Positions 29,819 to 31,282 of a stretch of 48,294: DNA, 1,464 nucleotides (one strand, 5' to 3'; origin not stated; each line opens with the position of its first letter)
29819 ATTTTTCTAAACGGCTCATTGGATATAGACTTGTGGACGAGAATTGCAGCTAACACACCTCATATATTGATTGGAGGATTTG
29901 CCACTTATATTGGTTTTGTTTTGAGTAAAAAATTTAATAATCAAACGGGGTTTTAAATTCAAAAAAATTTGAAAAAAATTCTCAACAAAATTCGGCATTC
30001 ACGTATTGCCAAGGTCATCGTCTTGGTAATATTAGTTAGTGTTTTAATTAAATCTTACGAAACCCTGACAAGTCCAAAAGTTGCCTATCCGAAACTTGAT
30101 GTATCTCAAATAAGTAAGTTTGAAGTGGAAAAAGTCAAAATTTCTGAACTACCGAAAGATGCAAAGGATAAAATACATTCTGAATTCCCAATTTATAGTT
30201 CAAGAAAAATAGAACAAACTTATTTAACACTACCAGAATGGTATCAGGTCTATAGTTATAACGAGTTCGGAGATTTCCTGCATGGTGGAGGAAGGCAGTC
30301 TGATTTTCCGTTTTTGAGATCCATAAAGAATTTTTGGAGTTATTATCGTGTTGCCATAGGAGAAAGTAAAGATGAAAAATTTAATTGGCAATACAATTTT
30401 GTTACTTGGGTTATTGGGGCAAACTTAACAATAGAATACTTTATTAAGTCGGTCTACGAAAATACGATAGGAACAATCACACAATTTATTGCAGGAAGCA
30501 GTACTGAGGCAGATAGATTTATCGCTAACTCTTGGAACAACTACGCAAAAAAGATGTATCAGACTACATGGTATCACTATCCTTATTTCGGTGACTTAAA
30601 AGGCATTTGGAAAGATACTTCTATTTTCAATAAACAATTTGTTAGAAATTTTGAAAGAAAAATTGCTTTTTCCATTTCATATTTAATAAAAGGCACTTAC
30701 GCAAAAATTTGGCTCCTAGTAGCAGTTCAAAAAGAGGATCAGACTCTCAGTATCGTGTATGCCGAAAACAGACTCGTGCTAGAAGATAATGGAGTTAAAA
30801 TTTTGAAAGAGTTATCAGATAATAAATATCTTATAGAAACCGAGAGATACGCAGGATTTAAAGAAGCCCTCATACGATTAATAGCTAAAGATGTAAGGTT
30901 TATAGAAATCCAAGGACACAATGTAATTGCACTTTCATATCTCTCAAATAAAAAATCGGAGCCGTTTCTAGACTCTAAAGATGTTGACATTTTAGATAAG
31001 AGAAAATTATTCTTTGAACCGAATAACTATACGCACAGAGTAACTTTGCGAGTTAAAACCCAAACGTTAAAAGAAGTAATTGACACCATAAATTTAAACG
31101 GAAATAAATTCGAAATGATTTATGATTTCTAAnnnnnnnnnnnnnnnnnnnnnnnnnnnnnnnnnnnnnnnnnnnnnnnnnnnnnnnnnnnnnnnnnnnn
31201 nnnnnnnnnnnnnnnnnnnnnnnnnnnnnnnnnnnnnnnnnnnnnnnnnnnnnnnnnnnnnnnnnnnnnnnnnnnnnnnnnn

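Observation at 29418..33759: Cargo-only, transposon-like 4.3-kb cassette with perfect 39-bp inverted ends, a 9-bp flanking direct repeat and an in-window empty site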

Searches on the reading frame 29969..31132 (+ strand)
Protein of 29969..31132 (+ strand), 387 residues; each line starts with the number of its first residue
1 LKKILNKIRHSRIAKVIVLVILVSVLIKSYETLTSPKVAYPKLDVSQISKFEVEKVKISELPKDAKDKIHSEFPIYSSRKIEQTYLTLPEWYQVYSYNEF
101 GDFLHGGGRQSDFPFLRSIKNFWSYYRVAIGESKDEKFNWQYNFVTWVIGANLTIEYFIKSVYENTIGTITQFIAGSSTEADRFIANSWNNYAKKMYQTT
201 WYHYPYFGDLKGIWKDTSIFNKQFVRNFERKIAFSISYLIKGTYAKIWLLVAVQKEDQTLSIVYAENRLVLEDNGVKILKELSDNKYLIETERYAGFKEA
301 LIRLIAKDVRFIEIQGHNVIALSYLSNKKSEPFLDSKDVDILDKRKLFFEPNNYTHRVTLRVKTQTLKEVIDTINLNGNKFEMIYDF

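Call 10: search_protein_families(library=pfam, proteins=[window:29969-31132:+], max_evalue=0.01)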
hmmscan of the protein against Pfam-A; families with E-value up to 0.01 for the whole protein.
window:29969-31132:+ (387 aa): 0 families

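Call 14: find_homologous_proteins(query=window:29969-31132:+)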
Query window:29969-31132:+ (387 aa): 64 proteins with E <= 0.001 among 2564 candidates.
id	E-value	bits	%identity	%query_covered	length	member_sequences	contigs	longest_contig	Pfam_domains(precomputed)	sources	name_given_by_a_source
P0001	7.3e-254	860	100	100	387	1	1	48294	-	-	-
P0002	6.6e-203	692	80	100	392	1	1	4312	-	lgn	-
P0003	2.8e-201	686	79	100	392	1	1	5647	-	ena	-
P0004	3.2e-201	686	79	100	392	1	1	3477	-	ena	-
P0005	1.3e-199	681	76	100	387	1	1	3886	-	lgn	-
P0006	5.5e-199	679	78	100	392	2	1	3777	-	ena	-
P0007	1.4e-197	674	76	100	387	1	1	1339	-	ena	-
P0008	1.2e-189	648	72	100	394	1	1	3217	-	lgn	-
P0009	4.8e-185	633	81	88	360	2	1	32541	-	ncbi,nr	ncbi:MAG: hypothetical protein HYT37_00510 [Candidatus Sungbacteria bacterium]|nr:hypothetical prote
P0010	2.1e-175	601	71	100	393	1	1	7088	-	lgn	-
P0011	1.7e-160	552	62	100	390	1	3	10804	-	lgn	-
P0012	1.5e-152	526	60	100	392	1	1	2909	-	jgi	jgi:hypothetical protein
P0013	4.7e-147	508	58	99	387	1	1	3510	-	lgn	-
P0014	1.2e-144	500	57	99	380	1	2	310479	-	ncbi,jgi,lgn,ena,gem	-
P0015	1.4e-143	497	64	85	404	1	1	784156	-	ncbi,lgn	ncbi:MAG: hypothetical protein WD335_03490 [Candidatus Paceibacterota bacterium]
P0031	7.0e-134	465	61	84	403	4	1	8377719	-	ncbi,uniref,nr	ncbi:hypothetical protein [Bradyrhizobium paxllaeri]|uniref:hypothetical protein n=1 Tax=Bradyrhizob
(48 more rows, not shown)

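Call 15: find_encoding_contigs(protein=P0009, flank=8000, max_places=3)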
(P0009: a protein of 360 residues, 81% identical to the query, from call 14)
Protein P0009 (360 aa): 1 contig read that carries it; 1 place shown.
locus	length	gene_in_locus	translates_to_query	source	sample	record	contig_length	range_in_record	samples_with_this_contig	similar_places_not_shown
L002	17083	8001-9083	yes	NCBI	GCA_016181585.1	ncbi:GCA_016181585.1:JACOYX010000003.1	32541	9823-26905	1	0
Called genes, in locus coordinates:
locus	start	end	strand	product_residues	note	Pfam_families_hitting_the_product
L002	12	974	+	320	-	PF01933:CofD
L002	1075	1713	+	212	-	PF01300:Sua5_yciO_yrdC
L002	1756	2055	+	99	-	-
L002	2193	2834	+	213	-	PF22769:DCD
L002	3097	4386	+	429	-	PF00464:SHMT, PF00155:Aminotran_1_2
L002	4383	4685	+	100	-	-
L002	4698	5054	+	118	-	-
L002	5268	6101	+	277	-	PF00763:THF_DHG_CYH, PF02882:THF_DHG_CYH_C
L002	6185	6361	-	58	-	-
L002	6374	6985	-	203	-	-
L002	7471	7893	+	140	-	PF14325:DUF4383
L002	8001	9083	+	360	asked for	-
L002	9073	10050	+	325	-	PF00561:Abhydrolase_1, PF12697:Abhydrolase_6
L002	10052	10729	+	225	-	PF01565:FAD_binding_4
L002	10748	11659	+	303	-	PF04030:ALO (weak)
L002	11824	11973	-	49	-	-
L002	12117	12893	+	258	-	PF00142:Fer4_NifH, PF01656:CbiA, PF02374:ArsA_ATPase, PF06564:CBP_BcsQ, PF09140:MipZ, PF10609:ParA, PF13614:AAA_31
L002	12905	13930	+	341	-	PF02195:ParB_N, PF17762:HTH_ParB, PF23552:ParB_C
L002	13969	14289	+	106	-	-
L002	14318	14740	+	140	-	-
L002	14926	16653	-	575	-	PF13328:HD_4, PF01966:HD (weak), PF04607:RelA_SpoT, PF02824:TGS, PF01842:ACT (weak), PF13291:ACT_4, PF22629:ACT_AHAS_ss (weak)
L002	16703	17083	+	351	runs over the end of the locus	PF10343:Q_salvage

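Call 16: find_encoding_contigs(protein=P0015, flank=8000, max_places=3)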
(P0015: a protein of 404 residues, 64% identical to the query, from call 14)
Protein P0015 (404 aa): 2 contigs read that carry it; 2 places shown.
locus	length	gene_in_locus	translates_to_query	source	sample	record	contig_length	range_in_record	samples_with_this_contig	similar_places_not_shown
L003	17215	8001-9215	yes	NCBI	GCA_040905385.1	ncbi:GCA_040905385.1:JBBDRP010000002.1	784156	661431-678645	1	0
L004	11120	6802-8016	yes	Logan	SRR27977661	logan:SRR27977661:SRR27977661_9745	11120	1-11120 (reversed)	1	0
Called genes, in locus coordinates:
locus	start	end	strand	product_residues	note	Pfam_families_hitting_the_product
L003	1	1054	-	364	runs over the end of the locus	PF00723:Glyco_hydro_15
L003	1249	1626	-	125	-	PF00581:Rhodanese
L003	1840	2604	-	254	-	-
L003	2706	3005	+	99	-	-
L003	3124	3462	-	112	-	PF09876:DUF2103 (weak)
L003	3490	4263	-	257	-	PF00657:Lipase_GDSL, PF13472:Lipase_GDSL_2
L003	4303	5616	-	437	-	PF00817:IMS, PF11798:IMS_HHH (weak), PF11799:IMS_C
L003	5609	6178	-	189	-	PF00717:Peptidase_S24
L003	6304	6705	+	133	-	PF09685:MamF_MmsF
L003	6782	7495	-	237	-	PF01925:TauE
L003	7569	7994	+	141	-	PF14325:DUF4383 (weak)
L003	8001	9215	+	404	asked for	-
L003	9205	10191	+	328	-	PF00561:Abhydrolase_1, PF12146:Hydrolase_4 (weak), PF12697:Abhydrolase_6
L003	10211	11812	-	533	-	PF01565:FAD_binding_4, PF04030:ALO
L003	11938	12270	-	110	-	-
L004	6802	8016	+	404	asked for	-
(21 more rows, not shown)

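Call 17: find_encoding_contigs(protein=P0031, flank=8000, max_places=3)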
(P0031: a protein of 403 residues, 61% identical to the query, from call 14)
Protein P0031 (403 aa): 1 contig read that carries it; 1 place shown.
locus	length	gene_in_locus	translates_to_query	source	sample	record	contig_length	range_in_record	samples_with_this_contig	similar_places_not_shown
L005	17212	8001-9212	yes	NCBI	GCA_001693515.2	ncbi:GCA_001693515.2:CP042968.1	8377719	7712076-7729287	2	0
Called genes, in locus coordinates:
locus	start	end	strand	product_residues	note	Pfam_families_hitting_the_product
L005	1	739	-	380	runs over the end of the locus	PF11339:DUF3141 (weak), PF12697:Abhydrolase_6 (weak), PF12146:Hydrolase_4 (faint), PF00561:Abhydrolase_1, PF06850:PHB_depo_C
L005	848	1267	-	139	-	-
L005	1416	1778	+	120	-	PF07366:SnoaL (faint), PF12680:SnoaL_2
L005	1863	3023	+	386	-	PF01548:DEDD_Tnp_IS110, PF02371:Transposase_20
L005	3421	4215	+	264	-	PF07638:Sigma70_ECF (faint), PF04542:Sigma70_r2, PF08281:Sigma70_r4_2, PF04545:Sigma70_r4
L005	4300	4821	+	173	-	PF13628:DUF4142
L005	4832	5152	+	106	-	PF13473:Cupredoxin_1, PF00127:Copper-bind (weak)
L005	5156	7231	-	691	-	PF00672:HAMP (weak), PF00015:MCPsignal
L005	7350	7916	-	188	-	-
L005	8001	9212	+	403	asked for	-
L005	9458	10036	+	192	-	PF01035:DNA_binding_1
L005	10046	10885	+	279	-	PF00165:HTH_AraC, PF12833:HTH_18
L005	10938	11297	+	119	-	PF00903:Glyoxalase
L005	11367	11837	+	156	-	PF10604:Polyketide_cyc2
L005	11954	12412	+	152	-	-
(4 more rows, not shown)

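Call 23: find_related_loci(query=A1, collection=genome_contigs, flank=7000)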
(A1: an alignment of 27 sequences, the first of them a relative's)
Query A1 (387 aa) in genome_contigs; peptide patterns used: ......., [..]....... (x = any residue, [..] = any of these).
217 stretches matched a pattern; 8 encode a relative of the query (tblastn E <= 1e-3); 6 distinct loci.
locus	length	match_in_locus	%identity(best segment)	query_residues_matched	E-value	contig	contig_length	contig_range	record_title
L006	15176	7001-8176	78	1-387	0e+0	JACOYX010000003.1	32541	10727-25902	MAG: Candidatus Sungiibacteriota bacterium isolate NC_groundwater_190_Ag_S-0.1um_45_12 S4_GD2017_2_S1_scaffold_1500, who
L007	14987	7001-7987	64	59-387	1e-149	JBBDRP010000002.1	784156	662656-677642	MAG: Candidatus Paceibacterota bacterium isolate LejiaC_46_52 Lejia_C_3_length_784156_cov_32, whole genome shotgun seque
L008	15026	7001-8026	58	41-387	5e-138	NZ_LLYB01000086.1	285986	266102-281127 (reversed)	Bradyrhizobium lablabi strain CCBAU 23086 scaffold53, whole genome shotgun sequence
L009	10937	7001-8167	55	2-387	1e-147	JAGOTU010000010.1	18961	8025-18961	MAG: Candidatus Paceibacterota bacterium isolate Gw_Eff_bin_443 Gw_Eff_6152_length_18961_cov_7.113943, whole genome shot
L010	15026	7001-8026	59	41-387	4e-140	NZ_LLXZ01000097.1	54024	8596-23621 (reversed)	Bradyrhizobium jicamae strain PAC68 contig_260, whole genome shotgun sequence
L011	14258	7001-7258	41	302-387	1e-17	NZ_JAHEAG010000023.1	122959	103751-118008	Bradyrhizobium sp. SRL28 23, whole genome shotgun sequence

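Call 24: find_related_loci(query=A1, collection=metagenome_contigs, flank=7000)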
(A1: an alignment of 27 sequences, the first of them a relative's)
Query A1 (387 aa) in metagenome_contigs; peptide patterns used: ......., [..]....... (x = any residue, [..] = any of these).
391 stretches matched a pattern; 17 encode a relative of the query (tblastn E <= 1e-3); 17 distinct loci.
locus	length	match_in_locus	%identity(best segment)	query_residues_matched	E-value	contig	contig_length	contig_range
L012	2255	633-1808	78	1-387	0e+0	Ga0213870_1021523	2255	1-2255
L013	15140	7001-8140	57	4-387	1e-152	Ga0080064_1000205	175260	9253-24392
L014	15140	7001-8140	57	4-387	1e-152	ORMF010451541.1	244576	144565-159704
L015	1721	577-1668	54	13-387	2e-152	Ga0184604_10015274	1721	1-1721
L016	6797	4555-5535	60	61-387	1e-140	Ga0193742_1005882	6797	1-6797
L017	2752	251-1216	61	66-387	3e-147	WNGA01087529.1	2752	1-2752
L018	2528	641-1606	60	66-387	5e-147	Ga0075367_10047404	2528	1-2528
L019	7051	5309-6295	60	56-387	1e-138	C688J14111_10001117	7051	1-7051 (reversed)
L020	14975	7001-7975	59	61-387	5e-138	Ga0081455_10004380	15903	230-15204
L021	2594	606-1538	62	76-387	2e-143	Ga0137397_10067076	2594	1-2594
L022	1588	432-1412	59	61-387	7e-146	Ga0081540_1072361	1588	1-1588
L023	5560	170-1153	59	57-387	2e-134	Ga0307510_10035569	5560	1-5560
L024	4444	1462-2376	61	66-370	3e-135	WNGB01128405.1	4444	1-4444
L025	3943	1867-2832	58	66-387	4e-132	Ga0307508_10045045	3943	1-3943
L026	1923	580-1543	65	66-387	2e-117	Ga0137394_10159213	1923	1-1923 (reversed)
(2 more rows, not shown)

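Call 29: find_encoding_contigs(protein=P0003, flank=8000, max_places=3)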
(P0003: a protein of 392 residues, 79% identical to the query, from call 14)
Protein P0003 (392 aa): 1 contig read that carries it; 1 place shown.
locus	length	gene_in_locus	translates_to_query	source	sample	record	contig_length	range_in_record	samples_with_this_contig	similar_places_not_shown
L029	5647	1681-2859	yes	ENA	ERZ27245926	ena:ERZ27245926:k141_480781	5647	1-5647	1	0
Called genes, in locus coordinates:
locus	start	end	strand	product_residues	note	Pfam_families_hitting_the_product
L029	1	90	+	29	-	?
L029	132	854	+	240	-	PF14528:LAGLIDADG_3 (faint)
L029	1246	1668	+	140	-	PF14325:DUF4383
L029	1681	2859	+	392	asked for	-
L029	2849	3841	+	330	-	PF00561:Abhydrolase_1, PF12697:Abhydrolase_6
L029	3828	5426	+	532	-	PF01565:FAD_binding_4, PF04030:ALO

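Call 30: find_encoding_contigs(protein=P0010, flank=8000, max_places=3)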
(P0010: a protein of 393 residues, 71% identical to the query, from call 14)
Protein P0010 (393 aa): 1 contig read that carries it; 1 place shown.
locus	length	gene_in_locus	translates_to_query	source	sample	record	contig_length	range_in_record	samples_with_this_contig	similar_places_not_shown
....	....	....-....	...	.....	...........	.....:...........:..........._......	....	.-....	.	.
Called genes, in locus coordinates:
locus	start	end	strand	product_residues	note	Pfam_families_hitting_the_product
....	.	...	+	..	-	?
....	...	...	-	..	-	-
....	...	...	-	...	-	-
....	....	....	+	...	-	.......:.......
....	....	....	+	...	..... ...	-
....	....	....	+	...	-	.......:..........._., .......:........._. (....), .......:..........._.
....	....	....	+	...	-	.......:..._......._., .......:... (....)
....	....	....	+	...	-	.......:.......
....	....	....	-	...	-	-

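Call 31: find_encoding_contigs(protein=P0011, flank=8000, max_places=3)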
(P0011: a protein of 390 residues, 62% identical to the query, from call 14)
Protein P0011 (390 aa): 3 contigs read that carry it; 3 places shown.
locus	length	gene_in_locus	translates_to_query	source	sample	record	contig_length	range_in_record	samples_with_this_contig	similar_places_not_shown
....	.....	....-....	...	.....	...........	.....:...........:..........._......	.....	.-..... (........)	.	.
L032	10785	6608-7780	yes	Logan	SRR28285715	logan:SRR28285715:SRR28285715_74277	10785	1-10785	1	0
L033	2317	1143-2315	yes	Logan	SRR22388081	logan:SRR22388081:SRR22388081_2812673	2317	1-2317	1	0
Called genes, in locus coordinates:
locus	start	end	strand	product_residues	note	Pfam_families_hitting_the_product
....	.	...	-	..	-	?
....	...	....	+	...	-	-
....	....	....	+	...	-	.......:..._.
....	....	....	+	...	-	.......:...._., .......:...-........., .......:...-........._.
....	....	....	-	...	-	-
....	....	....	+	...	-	-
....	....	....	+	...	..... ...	-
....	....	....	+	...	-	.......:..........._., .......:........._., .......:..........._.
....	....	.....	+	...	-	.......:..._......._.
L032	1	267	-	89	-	?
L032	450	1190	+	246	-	-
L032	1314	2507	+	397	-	PF07690:MFS_1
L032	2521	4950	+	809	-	PF01326:PPDK_N, PF00391:PEP-utilizers, PF02896:PEP-utilizers_C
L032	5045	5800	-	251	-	-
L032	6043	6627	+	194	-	-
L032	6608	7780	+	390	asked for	-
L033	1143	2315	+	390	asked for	?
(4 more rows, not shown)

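Call 53: find_related_loci(query=A1, collection=viral_contigs, flank=7000)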
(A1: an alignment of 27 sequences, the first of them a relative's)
Query A1 (387 aa) in viral_contigs; peptide patterns used: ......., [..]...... (x = any residue, [..] = any of these).
34 stretches matched a pattern, but none encodes a relative of the query by tblastn (E <= 1e-3).

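Call 56: find_encoding_contigs(protein=P0005, flank=8000, max_places=3)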
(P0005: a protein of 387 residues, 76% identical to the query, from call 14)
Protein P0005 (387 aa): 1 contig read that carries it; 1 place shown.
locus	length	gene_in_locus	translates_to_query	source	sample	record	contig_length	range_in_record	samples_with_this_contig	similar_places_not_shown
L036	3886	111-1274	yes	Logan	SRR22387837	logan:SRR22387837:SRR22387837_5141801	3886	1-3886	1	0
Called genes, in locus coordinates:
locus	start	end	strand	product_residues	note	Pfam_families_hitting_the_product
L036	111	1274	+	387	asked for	-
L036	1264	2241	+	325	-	PF00561:Abhydrolase_1, PF12146:Hydrolase_4 (weak), PF12697:Abhydrolase_6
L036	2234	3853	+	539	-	PF01565:FAD_binding_4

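Call 59: predict_structure(alignment_id=A1)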
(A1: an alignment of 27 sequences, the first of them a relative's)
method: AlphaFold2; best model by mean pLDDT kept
length: 387 residues; sequences in the alignment: 27
mean_pLDDT: 81.9   pTM: 0.79
mean pLDDT of the five models: 81.9, 80.2, 79.9, 79.5, 62.1
residues with pLDDT >= 90: 107; 70-90: 230; 50-70: 38; < 50: 12
segments of 3 or more residues with pLDDT < 50: 37-43, 81-84
pLDDT, mean of each block of 10 residues (from residue 1): 68 80 81 59 63 82 89 77 62 88 86 90 89 77 78 86 82 73 86 75 75 82 77 82 72 70 94 92 94 85 93 88 90 88 91 91 92 91 70
secondary structure, 60 per line:
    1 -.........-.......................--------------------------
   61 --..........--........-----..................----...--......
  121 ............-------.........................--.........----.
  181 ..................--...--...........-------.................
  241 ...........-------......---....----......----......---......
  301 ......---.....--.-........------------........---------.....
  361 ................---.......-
elements in order: H2-10 H12-34 H63-72 H75-82 H88-105 H115-132 H140-164 H167-175 H180-198 H206-216 H224-251 E259-264 H268-271 E276-281 E286-291 H295-306 E310-314 E319-326 E339-346 E356-363 H364-376 E380-386

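Call 64: fold_search(model_id=the predicted structure, library=pdb)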
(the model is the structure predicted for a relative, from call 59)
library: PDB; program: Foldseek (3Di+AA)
matches with E <= 10: 555; with E <= 0.001: 0
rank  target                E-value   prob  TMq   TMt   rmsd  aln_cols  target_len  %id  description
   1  4rpm                  2.9e-02  0.97  0.14  0.14  14.1       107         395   15  Crystal structure of the SAT domain from the non-reducing fungal polyketide synthase CazM with bound hexanoyl (released 2015-09-09)
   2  4ro5                  3.1e-02  0.95  0.14  0.14  14.3       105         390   15  Crystal structure of the SAT domain from the non-reducing fungal polyketide synthase CazM (released 2015-09-09)
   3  6xub_B                7.1e-02  0.25  0.11  0.17  13.0       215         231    7  Structure of coproheme decarboxylase from Corynebacterium diphteriae in complex with monovinyl monopropionyl deuterohe (released 2020-04-22)
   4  7q4g_E                7.9e-02  0.23  0.10  0.16  12.6       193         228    8  Structure of coproheme decarboxylase from Corynebacterium dipththeriae Y135A mutant in complex with coproheme (released 2022-02-23)
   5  6xuc_E                8.3e-02  0.21  0.12  0.18  13.2       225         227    7  Structure of coproheme decarboxylase from Corynebacterium diphteriae in complex with coproheme (released 2020-04-22)
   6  8p16_6                9.2e-02  0.12  0.13  0.13  19.5       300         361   10  E167K RF2 on E. coli 70S release complex with UGG (Structure I) (released 2024-05-22)
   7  1b7f_A                1.1e-01  0.15  0.11  0.19  13.5       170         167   10  SXL-LETHAL PROTEIN/RNA COMPLEX (released 1999-05-03)
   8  6wvg_A                1.1e-01  0.07  0.11  0.10  25.8       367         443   14  human CD53 (released 2020-09-16)
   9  3tvi_H                1.1e-01  0.33  0.12  0.11  14.6       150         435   13  Crystal structure of Clostridium acetobutylicum aspartate kinase (CaAK): An important allosteric enzyme for industrial (released 2011-11-09)
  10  6xub_D                1.1e-01  0.21  0.11  0.18  12.9       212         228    8  Structure of coproheme decarboxylase from Corynebacterium diphteriae in complex with monovinyl monopropionyl deuterohe (released 2020-04-22)
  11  7q4g_C                1.1e-01  0.20  0.11  0.17  13.1       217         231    7  Structure of coproheme decarboxylase from Corynebacterium dipththeriae Y135A mutant in complex with coproheme (released 2022-02-23)
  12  3kmi_A                1.3e-01  0.92  0.28  0.51   6.2       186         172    9  Crystal structure of putative membrane protein from Clostridium difficile 630 (released 2009-11-17)
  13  4ney_A                1.3e-01  0.28  0.11  0.22  15.2       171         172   12  Crystal Structure of an engineered protein with ferredoxin fold, Northeast Structural Genomics Consortium (NESG) Targe (released 2014-01-15)
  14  6n7r_G                1.3e-01  0.14  0.11  0.15  14.3       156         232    8  Saccharomyces cerevisiae spliceosomal E complex (ACT1) (released 2019-09-18)
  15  7q4f_A                1.7e-01  0.16  0.11  0.17  13.1       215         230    6  Structure of coproheme decarboxylase from Corynebacterium dipththeriae W183Y mutant in complex with coproheme (released 2022-02-23)
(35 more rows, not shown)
